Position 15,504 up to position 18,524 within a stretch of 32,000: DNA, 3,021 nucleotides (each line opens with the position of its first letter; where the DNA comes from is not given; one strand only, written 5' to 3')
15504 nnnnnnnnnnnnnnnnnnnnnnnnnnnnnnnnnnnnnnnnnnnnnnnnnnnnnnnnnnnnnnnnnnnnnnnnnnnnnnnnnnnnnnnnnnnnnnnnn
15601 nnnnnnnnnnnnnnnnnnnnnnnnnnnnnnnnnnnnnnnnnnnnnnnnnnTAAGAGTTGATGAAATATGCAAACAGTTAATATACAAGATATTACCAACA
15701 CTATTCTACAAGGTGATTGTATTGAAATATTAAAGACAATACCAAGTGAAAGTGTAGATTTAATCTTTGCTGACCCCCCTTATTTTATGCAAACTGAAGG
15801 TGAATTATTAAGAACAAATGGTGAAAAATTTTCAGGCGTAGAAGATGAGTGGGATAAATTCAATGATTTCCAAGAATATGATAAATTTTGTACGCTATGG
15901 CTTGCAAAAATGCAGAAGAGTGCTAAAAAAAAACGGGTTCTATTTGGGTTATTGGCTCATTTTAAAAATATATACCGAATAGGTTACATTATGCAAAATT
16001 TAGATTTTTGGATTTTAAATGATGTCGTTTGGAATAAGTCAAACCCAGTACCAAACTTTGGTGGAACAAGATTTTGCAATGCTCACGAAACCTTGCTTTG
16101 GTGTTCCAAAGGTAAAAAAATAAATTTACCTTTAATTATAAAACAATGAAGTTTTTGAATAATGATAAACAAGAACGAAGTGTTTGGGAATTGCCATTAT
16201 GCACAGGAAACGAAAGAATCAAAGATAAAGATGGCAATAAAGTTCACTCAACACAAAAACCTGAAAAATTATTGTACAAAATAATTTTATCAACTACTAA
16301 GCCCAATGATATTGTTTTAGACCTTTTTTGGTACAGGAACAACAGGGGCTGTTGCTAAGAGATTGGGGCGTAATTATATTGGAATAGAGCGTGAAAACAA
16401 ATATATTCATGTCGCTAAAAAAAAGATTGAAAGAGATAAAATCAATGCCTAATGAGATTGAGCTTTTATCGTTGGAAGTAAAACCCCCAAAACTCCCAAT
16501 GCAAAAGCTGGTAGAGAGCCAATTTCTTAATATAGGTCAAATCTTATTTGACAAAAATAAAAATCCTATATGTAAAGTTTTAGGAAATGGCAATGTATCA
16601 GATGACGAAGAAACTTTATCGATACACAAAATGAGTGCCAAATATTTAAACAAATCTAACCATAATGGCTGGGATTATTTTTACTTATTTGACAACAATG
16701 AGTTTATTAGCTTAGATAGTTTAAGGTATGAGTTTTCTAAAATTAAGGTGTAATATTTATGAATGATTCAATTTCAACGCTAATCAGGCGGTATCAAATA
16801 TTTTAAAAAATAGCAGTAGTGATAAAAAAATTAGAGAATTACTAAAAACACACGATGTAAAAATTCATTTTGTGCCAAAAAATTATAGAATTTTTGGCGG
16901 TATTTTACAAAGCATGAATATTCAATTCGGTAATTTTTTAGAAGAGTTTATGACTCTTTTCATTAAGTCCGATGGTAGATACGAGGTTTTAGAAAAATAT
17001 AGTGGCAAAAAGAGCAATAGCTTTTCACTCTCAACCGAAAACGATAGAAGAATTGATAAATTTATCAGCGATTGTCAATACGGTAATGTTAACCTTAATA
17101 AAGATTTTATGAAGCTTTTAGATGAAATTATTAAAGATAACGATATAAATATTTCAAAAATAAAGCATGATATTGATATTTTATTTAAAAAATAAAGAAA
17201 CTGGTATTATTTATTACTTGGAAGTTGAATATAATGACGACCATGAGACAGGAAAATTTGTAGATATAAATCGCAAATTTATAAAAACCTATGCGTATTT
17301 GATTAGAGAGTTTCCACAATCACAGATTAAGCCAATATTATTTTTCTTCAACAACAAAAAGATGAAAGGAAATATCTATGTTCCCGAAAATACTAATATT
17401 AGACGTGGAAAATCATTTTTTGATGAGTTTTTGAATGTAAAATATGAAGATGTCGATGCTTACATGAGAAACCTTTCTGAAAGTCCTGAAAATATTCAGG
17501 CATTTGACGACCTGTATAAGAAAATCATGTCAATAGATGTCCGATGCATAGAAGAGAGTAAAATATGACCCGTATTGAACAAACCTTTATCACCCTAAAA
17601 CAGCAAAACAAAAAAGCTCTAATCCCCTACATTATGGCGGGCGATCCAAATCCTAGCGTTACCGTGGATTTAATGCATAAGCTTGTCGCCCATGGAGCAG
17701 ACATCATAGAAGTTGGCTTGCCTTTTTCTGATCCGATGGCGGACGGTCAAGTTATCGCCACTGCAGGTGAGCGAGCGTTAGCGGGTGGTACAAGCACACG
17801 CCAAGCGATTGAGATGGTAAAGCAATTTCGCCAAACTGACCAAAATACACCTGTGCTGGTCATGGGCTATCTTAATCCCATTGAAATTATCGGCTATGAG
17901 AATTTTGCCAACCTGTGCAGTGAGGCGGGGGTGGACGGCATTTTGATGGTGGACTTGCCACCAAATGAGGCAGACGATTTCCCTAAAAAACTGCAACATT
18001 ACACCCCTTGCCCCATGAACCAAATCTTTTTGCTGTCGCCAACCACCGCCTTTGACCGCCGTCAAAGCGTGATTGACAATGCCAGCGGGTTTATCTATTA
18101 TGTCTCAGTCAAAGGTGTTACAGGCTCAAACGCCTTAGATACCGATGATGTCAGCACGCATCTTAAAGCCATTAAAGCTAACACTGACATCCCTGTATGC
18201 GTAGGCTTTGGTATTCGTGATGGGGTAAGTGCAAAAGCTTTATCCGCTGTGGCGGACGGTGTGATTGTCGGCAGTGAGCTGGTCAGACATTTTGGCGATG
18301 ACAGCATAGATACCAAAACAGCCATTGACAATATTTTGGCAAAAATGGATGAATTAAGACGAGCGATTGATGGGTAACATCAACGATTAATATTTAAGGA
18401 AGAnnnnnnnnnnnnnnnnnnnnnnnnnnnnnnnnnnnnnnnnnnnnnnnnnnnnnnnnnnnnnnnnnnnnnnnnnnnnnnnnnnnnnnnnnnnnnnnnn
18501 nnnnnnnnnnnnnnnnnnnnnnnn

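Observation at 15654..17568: AT-rich CcrM/HinfI-type restriction-modification cassette inserted exactly between trpB and trpA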

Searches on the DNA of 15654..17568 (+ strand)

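Call 76: search_dna_similar(query=window:15654-17568:+, collection=plasmids, mode=distant, max_rows=10)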
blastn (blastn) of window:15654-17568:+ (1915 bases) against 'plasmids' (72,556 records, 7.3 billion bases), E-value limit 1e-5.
Records with a match: 2; places in all: 2; records where one place covers at least 80% of the query: 0.
Best place of each record, by identity: 60-80% 2.
By first word of the organism name: Lactococcus 2.
By predicted mobility (MOB-suite, as given by PLSDB): conjugative 1; non-mobilizable 1.
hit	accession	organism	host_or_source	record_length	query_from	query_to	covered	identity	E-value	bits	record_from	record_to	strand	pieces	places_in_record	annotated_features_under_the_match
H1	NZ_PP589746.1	Lactococcus sp.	Bacterial culture,Dairy environment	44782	628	770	7%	73.1%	6e-13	84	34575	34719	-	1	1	site-specific DNA-methyltransferase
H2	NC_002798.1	Lactococcus lactis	-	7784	628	770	7%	72.4%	3e-11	80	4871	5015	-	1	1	site-specific DNA-methyltransferase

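Call 77: search_dna_similar(query=window:15654-17568:+, collection=phages, mode=distant, max_rows=10)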
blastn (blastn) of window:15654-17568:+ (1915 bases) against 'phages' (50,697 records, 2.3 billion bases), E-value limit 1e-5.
No match.

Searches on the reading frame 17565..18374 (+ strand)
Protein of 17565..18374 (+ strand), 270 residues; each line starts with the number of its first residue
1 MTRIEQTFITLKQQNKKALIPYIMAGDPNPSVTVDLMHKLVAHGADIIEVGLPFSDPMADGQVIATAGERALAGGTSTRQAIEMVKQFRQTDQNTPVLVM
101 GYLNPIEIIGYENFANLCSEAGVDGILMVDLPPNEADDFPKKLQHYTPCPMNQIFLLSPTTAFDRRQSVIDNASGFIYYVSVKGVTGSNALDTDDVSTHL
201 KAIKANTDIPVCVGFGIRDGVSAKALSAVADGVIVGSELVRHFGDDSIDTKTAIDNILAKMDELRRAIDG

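Call 6: search_protein_families(library=pfam, proteins=[window:17565-18374:+], max_evalue=0.01)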
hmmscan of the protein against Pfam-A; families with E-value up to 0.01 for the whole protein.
window:17565-18374:+ (270 aa): 3 families
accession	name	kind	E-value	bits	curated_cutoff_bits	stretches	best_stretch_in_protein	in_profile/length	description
PF00290.26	Trp_syntA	-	3.5e-81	272.4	27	1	8-267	1-257/259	Tryptophan synthase alpha chain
PF00977.27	His_biosynth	-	0.00022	21.2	23.6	1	198-242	63-108/228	Histidine biosynthesis protein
PF03437.21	BtpA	-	0.0008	19.4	30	1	182-252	178-244/254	BtpA family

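Call 11: find_related_loci(query=window:17565-18374:+, collection=genome_contigs, flank=10000)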
Query window:17565-18374:+ (270 aa) in genome_contigs; peptide patterns used: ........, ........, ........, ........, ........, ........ (x = any residue, [..] = any of these).
171 stretches matched a pattern; 22 encode a relative of the query (tblastn E <= 1e-3); 22 distinct loci.
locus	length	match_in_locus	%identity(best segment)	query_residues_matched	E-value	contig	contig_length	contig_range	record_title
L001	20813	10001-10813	72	1-270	2e-129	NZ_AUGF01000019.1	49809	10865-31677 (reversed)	Moraxella caprae DSM 19149 K941DRAFT_scaffold00017.17_C, whole genome shotgun sequence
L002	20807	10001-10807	72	1-269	2e-129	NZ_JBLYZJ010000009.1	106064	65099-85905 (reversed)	Moraxella sp. TY6 NODE_9_length_106064_cov_228.268542, whole genome shotgun sequence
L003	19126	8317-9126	71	1-269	1e-129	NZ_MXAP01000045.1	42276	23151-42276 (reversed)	Moraxella equi strain CCUG 4950 CCUG4950T_R1__paired__trimmed__paired__contig_45, whole genome shotgun sequence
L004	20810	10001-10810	70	1-269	1e-127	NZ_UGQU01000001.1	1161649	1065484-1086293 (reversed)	Moraxella lacunata strain NCTC10359, whole genome shotgun sequence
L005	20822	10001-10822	71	1-269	8e-128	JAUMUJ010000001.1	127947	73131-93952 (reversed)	MAG: Moraxella sp. isolate S11M_Sa_26 NODE_35_length_127947_cov_10.734972, whole genome shotgun sequence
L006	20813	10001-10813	70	1-270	2e-127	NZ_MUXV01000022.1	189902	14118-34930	Moraxella bovis strain CCUG 2133 2133T_ctg_0000022, whole genome shotgun sequence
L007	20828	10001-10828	71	1-270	5e-127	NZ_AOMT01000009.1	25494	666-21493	Moraxella bovoculi 237 MBO_237Contig09, whole genome shotgun sequence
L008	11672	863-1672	70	1-269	4e-126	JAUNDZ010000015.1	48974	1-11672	MAG: Moraxella sp. isolate S24M_Sa_22 NODE_207_length_48974_cov_28.169566, whole genome shotgun sequence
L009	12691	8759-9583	71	1-269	4e-126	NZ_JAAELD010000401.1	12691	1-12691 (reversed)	MAG: Moraxella sp. isolate Bco_11 BcoG_CONTIG3786627, whole genome shotgun sequence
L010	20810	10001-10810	70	1-269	1e-125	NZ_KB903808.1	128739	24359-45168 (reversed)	Moraxella boevrei DSM 14165 A3G3DRAFT_scaffold_5.6, whole genome shotgun sequence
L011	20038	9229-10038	70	1-269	4e-125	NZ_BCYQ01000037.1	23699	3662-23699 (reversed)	Moraxella oblonga NBRC 102422, whole genome shotgun sequence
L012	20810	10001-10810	68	2-269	3e-123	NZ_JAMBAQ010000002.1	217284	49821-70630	Moraxella oculi strain Tifton1 NODE_2_length_217284_cov_94.6017_ID_3, whole genome shotgun sequence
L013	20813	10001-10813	68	1-269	2e-122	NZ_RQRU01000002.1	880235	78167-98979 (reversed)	Psychrobacter pygoscelis strain I-STPP5b NODE_2_length_880235_cov_87.393376, whole genome shotgun sequence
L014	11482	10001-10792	59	1-269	2e-101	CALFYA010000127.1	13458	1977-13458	MAG TPA_asm: uncultured Moraxellaceae bacterium isolate SRR6231156_bin.38_CONCOCT_v1.1_MAG genome assembly, contig: ERZ6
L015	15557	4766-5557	55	1-269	7e-95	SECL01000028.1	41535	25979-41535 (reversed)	MAG: Moraxellaceae bacterium isolate PMG_235 scaffold_1177, whole genome shotgun sequence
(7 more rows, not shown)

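Call 19: search_protein_families(library=pfam, proteins=[L001:8644-8898:+, L001:8898-9308:+, L001:9377-9973:+, L002:8557-9987:+, L005:8518-9072:+, L005:9093-10001:+, L006:9406-9876:+, L010:9372-9986:+, L012:7967-9343:+, L012:9349-9957:+], max_evalue=0.01)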
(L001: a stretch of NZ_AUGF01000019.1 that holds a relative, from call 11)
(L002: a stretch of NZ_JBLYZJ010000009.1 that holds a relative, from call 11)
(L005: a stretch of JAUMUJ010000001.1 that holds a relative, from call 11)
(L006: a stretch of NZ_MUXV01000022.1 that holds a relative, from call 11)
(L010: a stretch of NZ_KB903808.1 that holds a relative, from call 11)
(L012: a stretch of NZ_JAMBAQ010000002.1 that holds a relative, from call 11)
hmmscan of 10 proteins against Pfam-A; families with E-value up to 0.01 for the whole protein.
L001:8644-8898:+ (85 aa): 0 families

L001:8898-9308:+ (137 aa): 2 families
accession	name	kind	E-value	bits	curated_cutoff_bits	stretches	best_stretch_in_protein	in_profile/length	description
PF01850.27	PIN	-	1.2e-09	39.3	23.6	1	6-126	2-119/120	PIN domain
PF13470.12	PIN_3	-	1.3e-05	26.4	27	1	5-102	2-97/115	PIN domain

L001:9377-9973:+ (199 aa): 0 families

L002:8557-9987:+ (477 aa): 2 families
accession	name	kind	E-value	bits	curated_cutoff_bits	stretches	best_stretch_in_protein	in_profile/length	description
PF18476.7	PIN_8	-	1.5e-57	195.6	26.1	1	26-264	1-227/227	PIN like domain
PF01850.27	PIN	-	0.0068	17.5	23.6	0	28-93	2-69/120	PIN domain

L005:8518-9072:+ (185 aa): 1 family
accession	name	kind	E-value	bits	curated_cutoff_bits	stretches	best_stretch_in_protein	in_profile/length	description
PF08719.17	NADAR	-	2.1e-59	200.9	35.1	1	24-182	1-162/163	NADAR domain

L005:9093-10001:+ (303 aa): 0 families

L006:9406-9876:+ (157 aa): 3 families
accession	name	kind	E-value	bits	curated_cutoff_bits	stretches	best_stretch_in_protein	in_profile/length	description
PF14279.12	HNH_5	-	9.9e-09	35.4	27.5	1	40-83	1-44/56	HNH endonuclease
PF01844.29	HNH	-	3.5e-08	33.9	21.4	1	40-83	1-45/47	HNH endonuclease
PF13395.12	HNH_4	-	0.002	18.5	22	1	40-85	1-50/54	HNH endonuclease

L010:9372-9986:+ (205 aa): 0 families

L012:7967-9343:+ (459 aa): 4 families
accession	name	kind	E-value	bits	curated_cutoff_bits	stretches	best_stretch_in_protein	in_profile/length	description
PF13175.12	AAA_15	-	1.7e-17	64.5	32.1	1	15-375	18-374/374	AAA ATPase domain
PF13304.12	AAA_21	-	4.8e-16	60.1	27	1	21-375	1-303/304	AAA domain, putative AbiEii toxin, Type IV TA system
PF11398.14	DUF2813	-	0.0006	19.7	21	0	16-65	19-68/372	Protein of unknown function (DUF2813)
PF00005.33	ABC_tran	-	0.0011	20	25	0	15-56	7-48/137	ABC transporter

L012:9349-9957:+ (203 aa): 0 families

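Call 20: search_protein_families(library=pfam, proteins=[L011:7420-7698:+, L011:7694-8263:+, L011:8259-8777:+, L011:8861-9163:+, L004:9342-9950:+, L003:7505-8317:+, L014:8869-9876:+], max_evalue=0.01)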
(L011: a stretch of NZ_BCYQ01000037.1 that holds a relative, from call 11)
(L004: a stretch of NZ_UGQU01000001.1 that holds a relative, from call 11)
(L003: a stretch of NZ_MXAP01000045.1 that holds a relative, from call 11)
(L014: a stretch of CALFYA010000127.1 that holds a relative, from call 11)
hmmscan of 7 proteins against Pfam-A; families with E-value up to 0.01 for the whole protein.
L011:7420-7698:+ (93 aa): 0 families

L011:7694-8263:+ (190 aa): 1 family
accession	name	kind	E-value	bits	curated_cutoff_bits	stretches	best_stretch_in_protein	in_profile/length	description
PF08719.17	NADAR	-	8.5e-59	198.9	35.1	1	28-186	1-162/163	NADAR domain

L011:8259-8777:+ (173 aa): 1 family
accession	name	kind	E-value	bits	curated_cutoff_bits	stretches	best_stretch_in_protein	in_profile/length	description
PF01661.27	Macro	-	1e-46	158.1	22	1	20-136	1-118/118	Macro domain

L011:8861-9163:+ (101 aa): 0 families

L004:9342-9950:+ (203 aa): 0 families

L003:7505-8317:+ (271 aa): 0 families

L014:8869-9876:+ (336 aa): 1 family
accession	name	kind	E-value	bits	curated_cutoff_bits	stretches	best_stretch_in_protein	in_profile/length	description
PF10974.15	DUF2804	-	8e-47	160.5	26.9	1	43-336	35-339/339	Domain of unknown function (DUF2804)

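Call 24: find_encoding_contigs(protein=window:17565-18374:+, flank=8000, max_places=10)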
Protein window:17565-18374:+ (270 aa): no gene with exactly this product is on record in the collection.

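Call 26: find_homologous_proteins(query=window:17565-18374:+, max_evalue=1e-60)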
Query window:17565-18374:+ (270 aa): 5401 proteins with E <= 1e-60 among 8000 candidates; the best 120 are listed.
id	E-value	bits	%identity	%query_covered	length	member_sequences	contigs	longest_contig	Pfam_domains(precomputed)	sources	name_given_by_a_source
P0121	7.3e-175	597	100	100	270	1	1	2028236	PF00290.27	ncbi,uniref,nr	ncbi:tryptophan synthase subunit alpha [Moraxella nasovis]|uniref:tryptophan synthase subunit alpha 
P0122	3.8e-129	448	77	100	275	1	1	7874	PF00290.27,PF00977.28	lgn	-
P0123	1.8e-126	439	76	100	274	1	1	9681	PF00290.27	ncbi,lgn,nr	ncbi:MAG: tryptophan synthase subunit alpha [Moraxella sp.]|nr:tryptophan synthase subunit alpha [Mo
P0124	4.0e-122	425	74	100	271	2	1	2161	PF00290.27,PF00977.28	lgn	-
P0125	4.7e-122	424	74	100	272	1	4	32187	PF00290.27,PF00977.28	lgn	-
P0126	5.1e-121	421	74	100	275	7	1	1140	PF00290.27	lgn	-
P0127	1.0e-120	420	76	99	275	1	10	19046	PF00290.27,PF00977.28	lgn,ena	-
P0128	1.8e-120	419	76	99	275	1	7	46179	PF00290.27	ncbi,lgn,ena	-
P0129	2.3e-120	419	75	99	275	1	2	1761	PF00290.27,PF00977.28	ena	-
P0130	2.3e-120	419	71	100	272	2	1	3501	PF00290.27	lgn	-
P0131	2.4e-120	419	73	100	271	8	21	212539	PF00290.27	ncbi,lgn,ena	-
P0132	3.2e-120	418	73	100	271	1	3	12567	PF00290.27,PF00977.28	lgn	-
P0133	4.0e-120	418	71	100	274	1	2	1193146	PF00290.27,PF00977.28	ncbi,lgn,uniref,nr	ncbi:tryptophan synthase subunit alpha [Moraxella caviae]|uniref:Tryptophan synthase alpha chain n=1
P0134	6.2e-120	417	72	100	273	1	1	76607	PF00290.27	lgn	-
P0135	7.6e-120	417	71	100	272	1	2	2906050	PF00290.27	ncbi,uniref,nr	ncbi:tryptophan synthase subunit alpha [Moraxella equi]|uniref:Tryptophan synthase alpha chain n=1 T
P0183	1.1e-116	407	71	99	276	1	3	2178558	PF00290.27,PF00977.28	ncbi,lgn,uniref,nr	ncbi:tryptophan synthase subunit alpha [Moraxella canis]|uniref:Tryptophan synthase alpha chain n=1 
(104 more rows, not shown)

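Call 28: find_encoding_contigs(protein=P0122, flank=6000, max_places=2)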
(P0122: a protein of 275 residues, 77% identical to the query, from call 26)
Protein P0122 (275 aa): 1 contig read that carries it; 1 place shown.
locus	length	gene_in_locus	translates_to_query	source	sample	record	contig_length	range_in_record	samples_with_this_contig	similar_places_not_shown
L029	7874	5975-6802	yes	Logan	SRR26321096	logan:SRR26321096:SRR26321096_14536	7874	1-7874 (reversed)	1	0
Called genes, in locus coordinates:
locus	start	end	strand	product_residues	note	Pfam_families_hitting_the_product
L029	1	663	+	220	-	?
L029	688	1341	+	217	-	PF00697:PRAI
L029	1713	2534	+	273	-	PF01925:TauE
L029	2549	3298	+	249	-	PF00106:adh_short, PF08659:KR, PF13561:adh_short_C2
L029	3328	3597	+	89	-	-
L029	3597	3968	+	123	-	PF01850:PIN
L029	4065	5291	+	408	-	PF00291:PALP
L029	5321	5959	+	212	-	-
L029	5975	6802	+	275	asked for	PF00290:Trp_syntA, PF00977:His_biosynth (weak)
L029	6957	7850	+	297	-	PF01039:Carboxyl_trans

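Call 29: find_encoding_contigs(protein=P0123, flank=6000, max_places=2)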
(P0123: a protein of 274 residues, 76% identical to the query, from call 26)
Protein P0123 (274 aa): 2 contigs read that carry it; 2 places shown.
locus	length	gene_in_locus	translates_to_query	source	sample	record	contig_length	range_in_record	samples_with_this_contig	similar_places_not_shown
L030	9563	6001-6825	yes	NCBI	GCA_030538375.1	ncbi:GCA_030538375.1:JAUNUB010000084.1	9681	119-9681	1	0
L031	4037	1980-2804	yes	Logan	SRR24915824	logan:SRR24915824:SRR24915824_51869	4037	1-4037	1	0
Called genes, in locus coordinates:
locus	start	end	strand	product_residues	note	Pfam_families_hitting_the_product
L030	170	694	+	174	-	PF03029:ATP_bind_1 (weak)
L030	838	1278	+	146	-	PF03259:Robl_LC7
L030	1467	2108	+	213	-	PF00697:PRAI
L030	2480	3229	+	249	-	PF00106:adh_short, PF01370:Epimerase (faint), PF08659:KR, PF13561:adh_short_C2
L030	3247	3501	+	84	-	-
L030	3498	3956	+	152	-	-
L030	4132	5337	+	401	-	PF00291:PALP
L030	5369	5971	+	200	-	-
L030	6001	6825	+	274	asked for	PF00290:Trp_syntA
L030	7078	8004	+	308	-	PF01039:Carboxyl_trans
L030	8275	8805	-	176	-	PF00719:Pyrophosphatase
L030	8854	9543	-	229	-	PF21948:LplA-B_cat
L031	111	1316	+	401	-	PF00291:PALP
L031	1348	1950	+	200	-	-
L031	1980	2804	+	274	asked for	PF00290:Trp_syntA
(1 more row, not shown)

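Call 30: find_encoding_contigs(protein=P0183, flank=6000, max_places=3)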
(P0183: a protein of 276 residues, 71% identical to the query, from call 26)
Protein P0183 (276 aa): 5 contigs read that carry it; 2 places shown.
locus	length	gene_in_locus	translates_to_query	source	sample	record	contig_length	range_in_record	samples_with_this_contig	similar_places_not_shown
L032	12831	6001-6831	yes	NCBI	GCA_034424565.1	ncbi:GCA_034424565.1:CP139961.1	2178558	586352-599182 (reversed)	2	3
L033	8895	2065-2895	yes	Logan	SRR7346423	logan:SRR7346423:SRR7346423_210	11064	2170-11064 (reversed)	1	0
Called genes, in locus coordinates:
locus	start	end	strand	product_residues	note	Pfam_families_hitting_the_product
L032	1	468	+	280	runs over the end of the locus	PF14819:QueF_N, PF14489:QueF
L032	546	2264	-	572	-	PF00587:tRNA-synt_2b, PF04073:tRNA_edit, PF03129:HGTP_anticodon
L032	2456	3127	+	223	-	PF14014:DUF4230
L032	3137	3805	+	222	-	PF00697:PRAI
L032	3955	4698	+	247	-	PF00106:adh_short, PF08659:KR (weak), PF13561:adh_short_C2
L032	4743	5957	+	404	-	PF00291:PALP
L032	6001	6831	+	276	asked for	PF00290:Trp_syntA, PF00977:His_biosynth (faint)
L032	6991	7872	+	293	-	PF01039:Carboxyl_trans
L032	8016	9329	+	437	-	PF08245:Mur_ligase_M, PF02875:Mur_ligase_C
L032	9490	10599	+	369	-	PF01476:LysM, PF05036:SPOR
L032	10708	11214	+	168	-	PF10881:DUF2726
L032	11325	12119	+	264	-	PF00378:ECH_1, PF16113:ECH_2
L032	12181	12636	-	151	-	PF01322:Cytochrom_C_2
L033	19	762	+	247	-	PF00106:adh_short, PF08659:KR (weak), PF13561:adh_short_C2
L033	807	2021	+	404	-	PF00291:PALP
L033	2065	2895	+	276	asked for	PF00290:Trp_syntA, PF00977:His_biosynth (faint)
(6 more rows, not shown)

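Call 41: search_protein_families(library=padloc, proteins=[L012:7967-9343:+, L012:9349-9957:+, L002:8557-9987:+, L005:9093-10001:+, L010:9372-9986:+, L001:9377-9973:+, L004:9342-9950:+, L029:5321-5956:+, L030:5369-5968:+], max_evalue=0.001)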
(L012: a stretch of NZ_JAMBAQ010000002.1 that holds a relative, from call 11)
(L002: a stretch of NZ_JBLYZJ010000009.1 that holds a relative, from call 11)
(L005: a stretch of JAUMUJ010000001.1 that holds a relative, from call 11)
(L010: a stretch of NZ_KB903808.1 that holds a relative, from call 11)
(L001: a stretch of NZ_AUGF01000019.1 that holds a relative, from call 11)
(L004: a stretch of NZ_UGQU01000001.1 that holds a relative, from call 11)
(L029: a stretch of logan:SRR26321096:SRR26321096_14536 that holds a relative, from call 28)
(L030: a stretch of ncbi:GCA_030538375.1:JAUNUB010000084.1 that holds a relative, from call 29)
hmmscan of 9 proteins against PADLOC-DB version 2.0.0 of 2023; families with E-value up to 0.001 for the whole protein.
L012:7967-9343:+ (459 aa): 79 families (the best 25 are shown)
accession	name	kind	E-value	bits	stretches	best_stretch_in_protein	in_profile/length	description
PDLC04033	PD-T4-4_A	-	6e-135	449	1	1-457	1-458/460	-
PDLC04664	PDC-M47A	-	7.3e-103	343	1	1-455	1-458/461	-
PDLC04032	PD-T4-4_A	-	6.6e-96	320.1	1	1-457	1-469/474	-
PDLC03878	NsnB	-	5e-22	77.1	1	7-433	9-322/345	-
PDLC02979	AriA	-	6.3e-21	73.6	1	3-375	6-373/373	-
PDLC02980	AriA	-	6.5e-21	73.6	1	21-375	1-303/304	-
PDLC04213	HEC-02A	-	1.2e-19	69.1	1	261-379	166-280/337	-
PDLC04214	HEC-02A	-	2.6e-16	57.9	1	264-380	174-287/338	-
PDLC02358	Old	-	5.7e-14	49.8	1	331-379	285-333/578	Old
PDLC04146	HEC-02B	-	1.1e-13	48.9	1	265-379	176-287/344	-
PDLC00265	PtuA1|PtuA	-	1.9e-11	41.7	1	304-399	299-397/479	AAA ATPase domain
PDLC04707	PDC-M55A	-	2.2e-11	41.4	1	329-390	302-364/421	-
PDLC04177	HEC-01A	-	3.2e-11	40.9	1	15-380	22-345/393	-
PDLC02914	ATPase-Toprim_I-B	-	3.3e-11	41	1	312-380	185-253/443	-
PDLC00067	GajA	-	4.2e-11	40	1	333-376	307-347/604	AAA ATPase domain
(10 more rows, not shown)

L012:9349-9957:+ (203 aa): 4 families
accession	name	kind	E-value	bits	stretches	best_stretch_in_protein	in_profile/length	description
PDLC04035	PD-T4-4_B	-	6.3e-35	118.7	1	8-179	2-172/206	-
PDLC04034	PD-T4-4_B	-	6.3e-09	33.9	1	32-169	26-156/190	-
PDLC04666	PDC-M47B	-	4.9e-08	31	1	31-169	10-145/174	-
PDLC04668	PDC-M47B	-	0.00016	19.5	1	14-174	10-157/186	-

L002:8557-9987:+ (477 aa): 0 families

L005:9093-10001:+ (303 aa): 0 families

L010:9372-9986:+ (205 aa): 0 families

L001:9377-9973:+ (199 aa): 0 families

L004:9342-9950:+ (203 aa): 0 families

L029:5321-5956:+ (212 aa): 1 family
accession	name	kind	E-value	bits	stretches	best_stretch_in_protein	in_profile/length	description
PDLC02952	RT_VI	-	0.00067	17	1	3-110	173-273/279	-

L030:5369-5968:+ (200 aa): 0 families
